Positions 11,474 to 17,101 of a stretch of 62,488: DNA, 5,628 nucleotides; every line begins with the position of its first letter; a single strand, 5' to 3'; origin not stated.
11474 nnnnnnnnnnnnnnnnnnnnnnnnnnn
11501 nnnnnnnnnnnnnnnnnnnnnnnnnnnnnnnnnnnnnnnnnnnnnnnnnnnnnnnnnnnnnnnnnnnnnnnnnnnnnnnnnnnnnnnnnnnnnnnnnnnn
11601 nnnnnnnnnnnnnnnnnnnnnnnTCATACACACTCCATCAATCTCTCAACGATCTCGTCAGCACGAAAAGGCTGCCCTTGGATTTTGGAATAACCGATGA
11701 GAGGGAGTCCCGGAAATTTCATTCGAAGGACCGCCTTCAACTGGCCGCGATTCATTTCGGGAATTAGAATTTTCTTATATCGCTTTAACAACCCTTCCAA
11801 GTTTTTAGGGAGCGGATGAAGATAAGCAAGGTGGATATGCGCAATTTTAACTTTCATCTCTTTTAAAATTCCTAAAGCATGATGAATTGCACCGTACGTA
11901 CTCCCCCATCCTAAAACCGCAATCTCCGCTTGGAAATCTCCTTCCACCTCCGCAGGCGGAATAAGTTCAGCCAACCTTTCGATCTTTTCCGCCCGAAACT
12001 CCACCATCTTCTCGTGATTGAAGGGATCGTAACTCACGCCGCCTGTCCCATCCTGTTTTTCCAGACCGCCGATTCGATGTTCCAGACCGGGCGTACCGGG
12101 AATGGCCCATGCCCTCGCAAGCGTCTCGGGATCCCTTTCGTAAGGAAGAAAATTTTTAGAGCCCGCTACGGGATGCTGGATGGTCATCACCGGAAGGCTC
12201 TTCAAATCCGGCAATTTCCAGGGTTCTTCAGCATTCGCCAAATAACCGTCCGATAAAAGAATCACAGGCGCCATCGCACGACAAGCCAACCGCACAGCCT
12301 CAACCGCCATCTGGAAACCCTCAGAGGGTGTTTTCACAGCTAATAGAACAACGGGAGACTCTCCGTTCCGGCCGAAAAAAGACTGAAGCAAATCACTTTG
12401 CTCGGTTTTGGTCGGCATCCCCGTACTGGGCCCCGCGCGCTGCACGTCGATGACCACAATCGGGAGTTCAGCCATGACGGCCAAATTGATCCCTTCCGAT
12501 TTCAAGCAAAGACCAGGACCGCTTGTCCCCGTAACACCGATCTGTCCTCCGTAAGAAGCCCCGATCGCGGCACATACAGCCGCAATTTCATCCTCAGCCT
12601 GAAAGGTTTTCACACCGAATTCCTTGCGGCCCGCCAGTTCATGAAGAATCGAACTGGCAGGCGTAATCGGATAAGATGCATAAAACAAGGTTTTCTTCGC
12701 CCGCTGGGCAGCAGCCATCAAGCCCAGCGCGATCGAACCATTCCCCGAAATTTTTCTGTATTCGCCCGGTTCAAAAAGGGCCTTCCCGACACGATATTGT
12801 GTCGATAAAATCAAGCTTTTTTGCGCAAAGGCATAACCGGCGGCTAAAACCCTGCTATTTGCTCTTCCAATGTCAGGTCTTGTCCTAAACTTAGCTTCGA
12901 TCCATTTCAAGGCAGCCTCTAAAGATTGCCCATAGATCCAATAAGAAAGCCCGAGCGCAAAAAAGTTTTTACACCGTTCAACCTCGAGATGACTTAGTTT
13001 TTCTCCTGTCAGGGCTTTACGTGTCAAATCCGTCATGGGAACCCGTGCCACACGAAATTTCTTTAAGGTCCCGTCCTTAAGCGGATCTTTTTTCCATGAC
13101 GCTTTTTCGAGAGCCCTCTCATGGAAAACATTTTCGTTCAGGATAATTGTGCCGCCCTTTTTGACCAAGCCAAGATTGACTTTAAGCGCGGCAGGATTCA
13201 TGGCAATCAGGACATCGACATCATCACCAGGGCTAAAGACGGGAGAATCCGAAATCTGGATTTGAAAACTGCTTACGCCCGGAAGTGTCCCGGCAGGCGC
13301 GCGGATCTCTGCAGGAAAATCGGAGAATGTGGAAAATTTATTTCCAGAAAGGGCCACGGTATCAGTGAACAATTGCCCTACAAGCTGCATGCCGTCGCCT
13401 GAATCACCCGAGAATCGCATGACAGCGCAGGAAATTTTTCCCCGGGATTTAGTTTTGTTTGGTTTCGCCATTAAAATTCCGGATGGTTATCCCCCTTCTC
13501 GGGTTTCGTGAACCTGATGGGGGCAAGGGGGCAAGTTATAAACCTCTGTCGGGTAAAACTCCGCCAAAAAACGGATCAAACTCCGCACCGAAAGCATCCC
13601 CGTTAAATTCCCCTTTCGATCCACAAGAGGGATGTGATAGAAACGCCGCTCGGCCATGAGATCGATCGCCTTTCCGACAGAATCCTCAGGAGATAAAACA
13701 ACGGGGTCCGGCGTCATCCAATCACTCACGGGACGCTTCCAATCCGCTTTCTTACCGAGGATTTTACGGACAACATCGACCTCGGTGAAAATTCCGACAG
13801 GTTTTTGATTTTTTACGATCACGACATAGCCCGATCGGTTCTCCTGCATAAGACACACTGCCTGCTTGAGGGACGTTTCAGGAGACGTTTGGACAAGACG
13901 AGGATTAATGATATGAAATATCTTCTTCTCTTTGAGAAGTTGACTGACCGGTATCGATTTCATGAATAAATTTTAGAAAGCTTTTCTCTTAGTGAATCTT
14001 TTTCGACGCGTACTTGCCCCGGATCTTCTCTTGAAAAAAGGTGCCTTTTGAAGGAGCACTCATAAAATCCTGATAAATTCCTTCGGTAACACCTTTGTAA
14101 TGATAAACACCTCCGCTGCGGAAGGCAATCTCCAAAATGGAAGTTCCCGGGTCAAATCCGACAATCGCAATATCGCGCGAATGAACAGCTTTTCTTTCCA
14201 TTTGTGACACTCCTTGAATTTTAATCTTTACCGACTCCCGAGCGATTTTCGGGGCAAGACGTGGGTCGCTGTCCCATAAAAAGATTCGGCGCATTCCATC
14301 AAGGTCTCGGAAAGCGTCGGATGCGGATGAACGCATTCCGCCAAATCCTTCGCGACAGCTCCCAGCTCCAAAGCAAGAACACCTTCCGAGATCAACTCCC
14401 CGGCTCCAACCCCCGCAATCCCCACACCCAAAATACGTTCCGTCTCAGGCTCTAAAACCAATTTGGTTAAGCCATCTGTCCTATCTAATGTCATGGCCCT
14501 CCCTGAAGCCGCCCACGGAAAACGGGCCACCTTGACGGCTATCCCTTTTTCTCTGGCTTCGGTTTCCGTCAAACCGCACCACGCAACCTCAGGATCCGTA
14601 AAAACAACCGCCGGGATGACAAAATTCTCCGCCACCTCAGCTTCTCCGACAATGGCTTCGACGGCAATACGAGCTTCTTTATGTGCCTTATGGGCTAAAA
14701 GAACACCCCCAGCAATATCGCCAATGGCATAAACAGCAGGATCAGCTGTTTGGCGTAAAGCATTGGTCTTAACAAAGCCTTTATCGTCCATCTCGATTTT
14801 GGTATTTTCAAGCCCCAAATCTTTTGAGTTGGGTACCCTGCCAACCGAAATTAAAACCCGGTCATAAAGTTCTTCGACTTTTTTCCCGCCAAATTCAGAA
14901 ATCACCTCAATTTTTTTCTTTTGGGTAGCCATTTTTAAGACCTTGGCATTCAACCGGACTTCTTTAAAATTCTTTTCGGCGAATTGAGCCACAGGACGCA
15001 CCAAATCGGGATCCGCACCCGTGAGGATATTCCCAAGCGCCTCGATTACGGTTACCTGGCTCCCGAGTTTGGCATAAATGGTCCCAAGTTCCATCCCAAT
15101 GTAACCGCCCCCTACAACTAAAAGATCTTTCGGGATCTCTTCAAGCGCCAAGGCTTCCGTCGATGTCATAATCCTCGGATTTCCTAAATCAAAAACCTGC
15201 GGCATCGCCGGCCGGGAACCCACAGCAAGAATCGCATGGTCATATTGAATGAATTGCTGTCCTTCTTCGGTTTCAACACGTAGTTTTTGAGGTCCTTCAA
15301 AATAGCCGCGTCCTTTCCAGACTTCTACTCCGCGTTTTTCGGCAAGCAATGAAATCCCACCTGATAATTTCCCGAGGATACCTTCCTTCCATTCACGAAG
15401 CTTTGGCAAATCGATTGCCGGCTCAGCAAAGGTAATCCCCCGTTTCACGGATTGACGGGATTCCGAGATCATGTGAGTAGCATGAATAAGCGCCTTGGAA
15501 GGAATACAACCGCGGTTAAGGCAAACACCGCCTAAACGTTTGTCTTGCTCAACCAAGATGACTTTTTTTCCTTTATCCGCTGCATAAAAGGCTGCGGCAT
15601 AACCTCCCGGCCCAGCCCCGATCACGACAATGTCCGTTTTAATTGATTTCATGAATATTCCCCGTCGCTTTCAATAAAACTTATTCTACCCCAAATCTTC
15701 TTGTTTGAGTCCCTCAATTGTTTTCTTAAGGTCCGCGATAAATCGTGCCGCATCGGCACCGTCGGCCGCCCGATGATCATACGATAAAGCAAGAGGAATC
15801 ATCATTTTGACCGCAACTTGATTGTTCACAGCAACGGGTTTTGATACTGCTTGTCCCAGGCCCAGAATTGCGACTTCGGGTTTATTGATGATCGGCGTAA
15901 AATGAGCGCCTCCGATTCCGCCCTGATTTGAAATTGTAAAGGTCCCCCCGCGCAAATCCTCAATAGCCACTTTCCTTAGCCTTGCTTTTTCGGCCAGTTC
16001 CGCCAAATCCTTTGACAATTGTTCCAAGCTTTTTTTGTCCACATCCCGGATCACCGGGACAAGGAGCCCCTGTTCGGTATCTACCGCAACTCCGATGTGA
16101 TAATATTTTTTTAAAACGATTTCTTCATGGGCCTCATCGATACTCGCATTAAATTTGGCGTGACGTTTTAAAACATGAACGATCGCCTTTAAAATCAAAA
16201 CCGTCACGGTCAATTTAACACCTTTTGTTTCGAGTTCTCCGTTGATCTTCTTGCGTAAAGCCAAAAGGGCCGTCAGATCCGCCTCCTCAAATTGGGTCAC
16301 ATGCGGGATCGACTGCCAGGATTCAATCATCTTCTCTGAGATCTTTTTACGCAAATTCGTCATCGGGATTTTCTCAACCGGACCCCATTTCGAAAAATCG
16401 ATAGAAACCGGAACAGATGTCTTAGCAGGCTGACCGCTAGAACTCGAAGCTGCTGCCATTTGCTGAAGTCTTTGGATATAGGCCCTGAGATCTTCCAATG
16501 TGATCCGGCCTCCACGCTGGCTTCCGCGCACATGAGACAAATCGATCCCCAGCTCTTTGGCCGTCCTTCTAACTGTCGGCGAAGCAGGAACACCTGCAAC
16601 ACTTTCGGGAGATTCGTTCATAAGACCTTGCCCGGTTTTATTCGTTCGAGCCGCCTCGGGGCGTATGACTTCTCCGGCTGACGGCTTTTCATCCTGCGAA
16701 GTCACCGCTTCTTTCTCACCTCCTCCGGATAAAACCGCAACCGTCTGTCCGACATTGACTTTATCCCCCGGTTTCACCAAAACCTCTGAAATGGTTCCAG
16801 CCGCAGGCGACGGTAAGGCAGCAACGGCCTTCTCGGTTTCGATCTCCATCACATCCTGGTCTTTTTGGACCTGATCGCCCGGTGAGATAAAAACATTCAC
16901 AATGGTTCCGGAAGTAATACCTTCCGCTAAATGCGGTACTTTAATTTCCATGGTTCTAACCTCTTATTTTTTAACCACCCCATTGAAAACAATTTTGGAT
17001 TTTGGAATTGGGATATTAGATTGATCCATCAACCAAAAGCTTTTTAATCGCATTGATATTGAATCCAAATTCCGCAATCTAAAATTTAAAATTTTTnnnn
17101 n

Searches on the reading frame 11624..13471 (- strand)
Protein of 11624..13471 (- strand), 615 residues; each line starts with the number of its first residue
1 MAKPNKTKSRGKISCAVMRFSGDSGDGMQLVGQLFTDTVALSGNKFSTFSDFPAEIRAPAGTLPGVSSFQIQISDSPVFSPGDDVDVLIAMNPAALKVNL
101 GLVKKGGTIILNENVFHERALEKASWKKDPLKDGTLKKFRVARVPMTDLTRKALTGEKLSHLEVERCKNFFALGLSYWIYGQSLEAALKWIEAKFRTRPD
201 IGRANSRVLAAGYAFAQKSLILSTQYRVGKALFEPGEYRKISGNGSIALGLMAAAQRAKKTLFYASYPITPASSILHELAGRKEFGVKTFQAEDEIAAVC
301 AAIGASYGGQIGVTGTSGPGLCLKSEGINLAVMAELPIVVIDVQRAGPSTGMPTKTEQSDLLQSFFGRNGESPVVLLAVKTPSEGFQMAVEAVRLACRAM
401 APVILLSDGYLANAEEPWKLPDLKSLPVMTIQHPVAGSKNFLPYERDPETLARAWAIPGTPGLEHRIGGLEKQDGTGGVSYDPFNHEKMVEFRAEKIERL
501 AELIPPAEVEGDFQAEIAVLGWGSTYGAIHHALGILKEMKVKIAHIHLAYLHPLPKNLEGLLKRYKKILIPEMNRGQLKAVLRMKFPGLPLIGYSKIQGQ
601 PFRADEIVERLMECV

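Call 9: search_protein_families(library=pfam, proteins=[window:11624-13471:-], max_evalue=0.001)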
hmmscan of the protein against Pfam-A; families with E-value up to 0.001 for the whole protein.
window:11624-13471:- (615 aa): 3 families
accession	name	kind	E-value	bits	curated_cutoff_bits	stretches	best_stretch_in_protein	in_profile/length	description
PF01855.24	POR_N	-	1e-50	173.1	27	1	260-474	7-220/231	Pyruvate flavodoxin/ferredoxin oxidoreductase, thiamine diP-bdg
PF01558.24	POR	-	2e-27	96.9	27.4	1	25-214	2-173/173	Pyruvate ferredoxin/flavodoxin oxidoreductase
PF17147.9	PFOR_II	-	0.00012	22.9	27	1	515-579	1-71/102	Pyruvate:ferredoxin oxidoreductase core domain II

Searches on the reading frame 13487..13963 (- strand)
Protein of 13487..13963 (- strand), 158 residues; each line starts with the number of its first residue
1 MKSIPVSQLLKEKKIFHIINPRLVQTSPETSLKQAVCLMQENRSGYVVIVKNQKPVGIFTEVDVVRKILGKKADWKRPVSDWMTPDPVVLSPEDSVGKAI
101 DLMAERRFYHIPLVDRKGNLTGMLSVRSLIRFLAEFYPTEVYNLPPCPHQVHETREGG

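Call 9: search_protein_families(library=pfam, proteins=[window:13487-13963:-], max_evalue=0.001)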
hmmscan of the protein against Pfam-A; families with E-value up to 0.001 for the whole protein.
window:13487-13963:- (158 aa): 1 family
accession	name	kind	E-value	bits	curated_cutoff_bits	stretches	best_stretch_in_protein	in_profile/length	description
PF00571.33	CBS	-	5.8e-26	91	24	2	79-134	1-56/57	CBS domain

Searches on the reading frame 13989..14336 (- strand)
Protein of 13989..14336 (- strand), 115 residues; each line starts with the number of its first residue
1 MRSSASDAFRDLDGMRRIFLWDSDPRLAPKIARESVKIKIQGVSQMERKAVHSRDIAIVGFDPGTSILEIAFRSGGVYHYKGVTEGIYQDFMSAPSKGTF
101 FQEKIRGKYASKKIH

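Call 72: search_protein_families(library=pfam, proteins=[window:13989-14336:-], max_evalue=0.001)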
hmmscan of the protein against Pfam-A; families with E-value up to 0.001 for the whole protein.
window:13989-14336:- (115 aa): 1 family
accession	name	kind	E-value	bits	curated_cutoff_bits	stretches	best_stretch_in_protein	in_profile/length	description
PF13619.11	KTSC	-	4.4e-22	78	25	1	53-109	2-58/58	KTSC domain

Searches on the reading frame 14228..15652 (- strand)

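Call 10: search_protein_families(library=pfam, proteins=[window:14228-15652:-], max_evalue=0.001)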
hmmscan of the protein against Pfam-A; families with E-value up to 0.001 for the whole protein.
window:14228-15652:- (474 aa): 15 families
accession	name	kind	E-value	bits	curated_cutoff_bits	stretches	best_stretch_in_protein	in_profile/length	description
PF07992.20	Pyr_redox_2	-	6.6e-64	216.6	26.1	1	7-327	2-291/291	Pyridine nucleotide-disulphide oxidoreductase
PF02852.28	Pyr_redox_dim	-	2.5e-36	124.6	25.3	1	346-453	1-108/110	Pyridine nucleotide-disulphide oxidoreductase, dimerisation domain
PF00070.33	Pyr_redox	-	8.4e-19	68.3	22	1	177-248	2-74/82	Pyridine nucleotide-disulphide oxidoreductase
PF12831.13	FAD_oxidored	-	7.8e-13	48.9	27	1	7-54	1-48/416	FAD dependent oxidoreductase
PF01134.28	GIDA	-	1.9e-09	37.5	22.1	1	7-66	1-57/391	Glucose inhibited division protein A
PF01266.30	DAO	-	3.9e-09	36.9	27.9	1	7-42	1-37/353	FAD dependent oxidoreductase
PF00890.30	FAD_binding_2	-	3.5e-08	33.5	20.4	1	7-42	1-36/414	FAD binding domain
PF13738.12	Pyr_redox_3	-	6.5e-08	32.6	30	1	125-311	115-305/305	Pyridine nucleotide-disulphide oxidoreductase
PF01946.23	Thi4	-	5.9e-07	29.4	26.2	1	4-49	16-62/235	Thi4 family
PF13450.12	NAD_binding_8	-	6.5e-07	30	21.9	1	10-45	1-36/68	NAD(P)-binding Rossmann-like domain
PF03486.20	HI0933_like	-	1.7e-06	28.1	50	1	7-41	2-36/244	HI0933-like protein Rossmann domain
PF01494.25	FAD_binding_3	-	3.5e-06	26.9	22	0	5-38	1-34/349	FAD binding domain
PF03721.20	UDPG_MGDP_dh_N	-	0.00017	21.6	27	0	178-204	4-30/187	UDP-glucose/GDP-mannose dehydrogenase family, NAD binding domain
PF02737.24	3HCDH_N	-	0.00045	20.6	22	0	179-240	4-65/180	3-hydroxyacyl-CoA dehydrogenase, NAD binding domain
PF13434.12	Lys_Orn_oxgnase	-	0.00048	19.8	21.3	0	124-189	132-203/339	L-lysine 6-monooxygenase/L-ornithine 5-monooxygenase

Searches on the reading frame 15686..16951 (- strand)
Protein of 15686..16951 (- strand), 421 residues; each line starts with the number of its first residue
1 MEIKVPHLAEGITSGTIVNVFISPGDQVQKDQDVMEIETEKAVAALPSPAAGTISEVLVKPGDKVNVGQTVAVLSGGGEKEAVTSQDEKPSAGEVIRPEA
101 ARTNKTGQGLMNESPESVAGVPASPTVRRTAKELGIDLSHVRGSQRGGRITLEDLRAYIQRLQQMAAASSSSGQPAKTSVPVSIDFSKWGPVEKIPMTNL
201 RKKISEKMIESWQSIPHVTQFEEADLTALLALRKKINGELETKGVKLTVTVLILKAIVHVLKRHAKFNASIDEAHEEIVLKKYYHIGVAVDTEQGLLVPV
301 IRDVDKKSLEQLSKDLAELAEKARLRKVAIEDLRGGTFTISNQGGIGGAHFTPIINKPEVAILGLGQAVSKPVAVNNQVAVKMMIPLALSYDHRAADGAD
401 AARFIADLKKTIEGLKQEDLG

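Call 10: search_protein_families(library=pfam, proteins=[window:15686-16951:-], max_evalue=0.001)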
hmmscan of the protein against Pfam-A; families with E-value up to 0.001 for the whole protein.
window:15686-16951:- (421 aa): 5 families
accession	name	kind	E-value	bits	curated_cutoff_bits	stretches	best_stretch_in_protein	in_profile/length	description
PF00198.28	2-oxoacid_dh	-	1.1e-86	290.5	23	1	192-415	4-227/232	2-oxoacid dehydrogenases acyltransferase (catalytic domain)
PF00364.28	Biotin_lipoyl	-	6.8e-19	67.9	22.1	1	2-74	2-73/73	Biotin-requiring enzyme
PF02817.22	E3_binding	-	4.7e-12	46.3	23.7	1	121-155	1-35/36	e3 binding domain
PF13533.13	Biotin_lipoyl_2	-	3.4e-07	30.4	29.8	0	48-74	5-31/32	Biotin-lipoyl like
PF01597.25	GCV_H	-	0.0006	20.2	22.2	0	15-57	31-74/122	Glycine cleavage H-protein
